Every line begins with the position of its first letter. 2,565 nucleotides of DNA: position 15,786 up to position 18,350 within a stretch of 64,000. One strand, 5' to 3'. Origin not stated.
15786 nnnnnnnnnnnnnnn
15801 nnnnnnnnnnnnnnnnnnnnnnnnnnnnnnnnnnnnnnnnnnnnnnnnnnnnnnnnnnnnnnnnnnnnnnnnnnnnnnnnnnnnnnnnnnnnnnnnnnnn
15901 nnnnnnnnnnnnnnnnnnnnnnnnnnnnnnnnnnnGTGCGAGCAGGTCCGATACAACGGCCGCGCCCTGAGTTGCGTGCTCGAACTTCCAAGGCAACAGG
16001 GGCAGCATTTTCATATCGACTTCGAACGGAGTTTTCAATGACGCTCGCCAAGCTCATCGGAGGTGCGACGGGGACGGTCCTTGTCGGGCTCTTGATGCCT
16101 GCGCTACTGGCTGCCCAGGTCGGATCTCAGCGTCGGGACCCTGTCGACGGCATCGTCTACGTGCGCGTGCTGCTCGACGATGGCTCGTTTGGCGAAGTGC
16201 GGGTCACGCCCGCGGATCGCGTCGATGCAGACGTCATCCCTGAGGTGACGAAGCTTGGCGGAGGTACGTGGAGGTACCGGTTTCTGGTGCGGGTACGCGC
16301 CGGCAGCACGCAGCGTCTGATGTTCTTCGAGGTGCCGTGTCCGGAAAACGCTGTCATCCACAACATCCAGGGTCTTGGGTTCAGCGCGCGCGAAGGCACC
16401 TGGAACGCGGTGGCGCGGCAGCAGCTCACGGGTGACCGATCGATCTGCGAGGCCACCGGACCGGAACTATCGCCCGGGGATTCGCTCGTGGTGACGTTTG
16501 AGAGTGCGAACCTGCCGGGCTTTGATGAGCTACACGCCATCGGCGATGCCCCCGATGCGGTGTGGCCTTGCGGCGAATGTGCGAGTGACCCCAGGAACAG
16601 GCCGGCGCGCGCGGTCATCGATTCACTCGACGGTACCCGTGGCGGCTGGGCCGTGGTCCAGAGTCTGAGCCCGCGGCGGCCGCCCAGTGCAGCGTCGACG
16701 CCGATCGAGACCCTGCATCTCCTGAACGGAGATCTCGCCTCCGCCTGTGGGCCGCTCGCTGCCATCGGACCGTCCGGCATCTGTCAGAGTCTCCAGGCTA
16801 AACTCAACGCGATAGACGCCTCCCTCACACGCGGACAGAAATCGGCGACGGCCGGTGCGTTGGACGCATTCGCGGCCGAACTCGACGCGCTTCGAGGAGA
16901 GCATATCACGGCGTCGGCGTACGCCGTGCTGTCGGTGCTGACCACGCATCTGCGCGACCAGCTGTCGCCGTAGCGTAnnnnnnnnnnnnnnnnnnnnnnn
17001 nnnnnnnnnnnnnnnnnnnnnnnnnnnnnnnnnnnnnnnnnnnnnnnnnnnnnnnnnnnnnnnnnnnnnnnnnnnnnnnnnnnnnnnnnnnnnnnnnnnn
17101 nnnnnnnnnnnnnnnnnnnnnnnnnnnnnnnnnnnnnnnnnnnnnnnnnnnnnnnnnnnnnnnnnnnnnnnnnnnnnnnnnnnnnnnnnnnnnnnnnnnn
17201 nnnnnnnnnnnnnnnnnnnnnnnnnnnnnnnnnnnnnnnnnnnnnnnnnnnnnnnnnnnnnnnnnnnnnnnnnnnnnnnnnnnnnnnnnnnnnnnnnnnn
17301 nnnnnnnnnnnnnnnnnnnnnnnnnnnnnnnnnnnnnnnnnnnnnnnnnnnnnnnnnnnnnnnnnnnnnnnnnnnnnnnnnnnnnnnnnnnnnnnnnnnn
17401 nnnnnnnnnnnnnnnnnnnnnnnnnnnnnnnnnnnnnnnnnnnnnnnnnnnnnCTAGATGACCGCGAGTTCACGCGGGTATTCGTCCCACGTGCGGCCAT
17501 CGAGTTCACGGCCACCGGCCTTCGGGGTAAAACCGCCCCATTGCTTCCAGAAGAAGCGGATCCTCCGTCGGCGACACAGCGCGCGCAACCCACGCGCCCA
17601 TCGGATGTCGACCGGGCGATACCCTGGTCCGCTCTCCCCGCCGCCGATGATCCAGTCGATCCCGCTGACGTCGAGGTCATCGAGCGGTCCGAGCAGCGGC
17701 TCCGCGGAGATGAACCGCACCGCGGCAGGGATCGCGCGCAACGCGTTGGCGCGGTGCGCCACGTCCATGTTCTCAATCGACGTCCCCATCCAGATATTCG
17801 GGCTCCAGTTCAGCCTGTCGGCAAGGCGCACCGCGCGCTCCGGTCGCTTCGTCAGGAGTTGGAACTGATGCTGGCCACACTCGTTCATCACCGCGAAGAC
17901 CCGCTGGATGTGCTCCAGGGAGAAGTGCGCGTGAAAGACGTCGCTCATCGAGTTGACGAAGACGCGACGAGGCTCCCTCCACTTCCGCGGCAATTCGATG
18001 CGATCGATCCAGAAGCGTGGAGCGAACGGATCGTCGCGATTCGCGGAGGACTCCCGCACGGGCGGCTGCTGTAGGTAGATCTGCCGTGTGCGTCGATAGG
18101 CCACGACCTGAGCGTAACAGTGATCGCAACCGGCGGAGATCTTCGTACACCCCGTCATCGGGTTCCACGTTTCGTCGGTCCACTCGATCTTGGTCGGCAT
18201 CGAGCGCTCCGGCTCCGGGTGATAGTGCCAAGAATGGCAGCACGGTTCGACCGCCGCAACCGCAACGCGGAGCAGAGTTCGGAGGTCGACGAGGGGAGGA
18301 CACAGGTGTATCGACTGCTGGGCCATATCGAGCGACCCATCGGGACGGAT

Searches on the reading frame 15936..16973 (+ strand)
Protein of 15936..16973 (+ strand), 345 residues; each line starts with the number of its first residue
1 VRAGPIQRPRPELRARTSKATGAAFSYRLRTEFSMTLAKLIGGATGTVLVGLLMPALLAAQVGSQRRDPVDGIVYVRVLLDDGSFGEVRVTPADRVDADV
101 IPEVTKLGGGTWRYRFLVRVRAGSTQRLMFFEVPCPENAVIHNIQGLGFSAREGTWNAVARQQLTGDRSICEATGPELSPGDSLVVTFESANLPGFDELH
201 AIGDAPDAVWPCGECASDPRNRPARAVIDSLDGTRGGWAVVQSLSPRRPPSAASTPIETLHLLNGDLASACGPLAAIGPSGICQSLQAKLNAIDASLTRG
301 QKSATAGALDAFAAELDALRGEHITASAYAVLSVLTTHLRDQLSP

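Call 71: search_protein_families(library=pfam, proteins=[window:15936-16973:+], max_evalue=0.001)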
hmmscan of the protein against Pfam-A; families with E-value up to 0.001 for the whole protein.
window:15936-16973:+ (345 aa): 1 family
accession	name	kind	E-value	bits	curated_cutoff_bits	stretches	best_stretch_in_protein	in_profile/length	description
PF22888.1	FIMAH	-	4.6e-05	24.4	24.8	1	283-339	22-79/81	FIMAH domain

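Call 72: search_protein_families(library=padloc, proteins=[window:15936-16973:+], max_evalue=0.001)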
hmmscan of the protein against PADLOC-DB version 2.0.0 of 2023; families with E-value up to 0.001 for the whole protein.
window:15936-16973:+ (345 aa): 0 families

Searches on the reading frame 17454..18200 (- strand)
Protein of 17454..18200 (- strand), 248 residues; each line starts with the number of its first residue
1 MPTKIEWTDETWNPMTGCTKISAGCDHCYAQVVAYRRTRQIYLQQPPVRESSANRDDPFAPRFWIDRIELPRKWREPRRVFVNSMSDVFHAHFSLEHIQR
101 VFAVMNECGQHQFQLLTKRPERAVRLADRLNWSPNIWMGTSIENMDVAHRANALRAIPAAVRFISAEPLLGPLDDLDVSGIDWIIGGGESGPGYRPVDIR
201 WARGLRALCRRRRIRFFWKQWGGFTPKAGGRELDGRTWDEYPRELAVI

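Call 3: search_protein_families(library=pfam, proteins=[window:17454-18200:-], max_evalue=0.01)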
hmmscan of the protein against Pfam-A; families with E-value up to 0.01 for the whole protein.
window:17454-18200:- (248 aa): 2 families
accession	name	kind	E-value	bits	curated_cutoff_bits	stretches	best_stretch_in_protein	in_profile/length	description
PF07505.17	DUF5131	-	8.6e-89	297.6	28.9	1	3-242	2-243/243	Protein of unknown function (DUF5131)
PF17338.8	GP88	-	0.0091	16.3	24.4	0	18-147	38-165/230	Gene product 88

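Call 4: search_protein_families(library=padloc, proteins=[window:17454-18200:-], max_evalue=0.01)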
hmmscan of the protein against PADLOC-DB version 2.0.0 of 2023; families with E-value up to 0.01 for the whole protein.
window:17454-18200:- (248 aa): 2 families
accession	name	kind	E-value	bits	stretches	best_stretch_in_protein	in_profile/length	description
PDLC04639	PDC-M41B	-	8.2e-92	304.9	1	3-244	4-235/241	-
PDLC04569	PDC-M30B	-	6.7e-86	285.7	1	3-244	4-235/241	-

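Call 33: search_protein_families(library=ncbifam, proteins=[window:17454-18200:-], max_evalue=0.1)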
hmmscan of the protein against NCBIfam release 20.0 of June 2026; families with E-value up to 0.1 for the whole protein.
window:17454-18200:- (248 aa): 1 family
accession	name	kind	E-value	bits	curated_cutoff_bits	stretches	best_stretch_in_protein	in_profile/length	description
TIGR04471.1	rSAM_mob_pairA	equivalog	2.4e-16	59.9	355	1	23-220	18-196/220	radical SAM mobile pair protein A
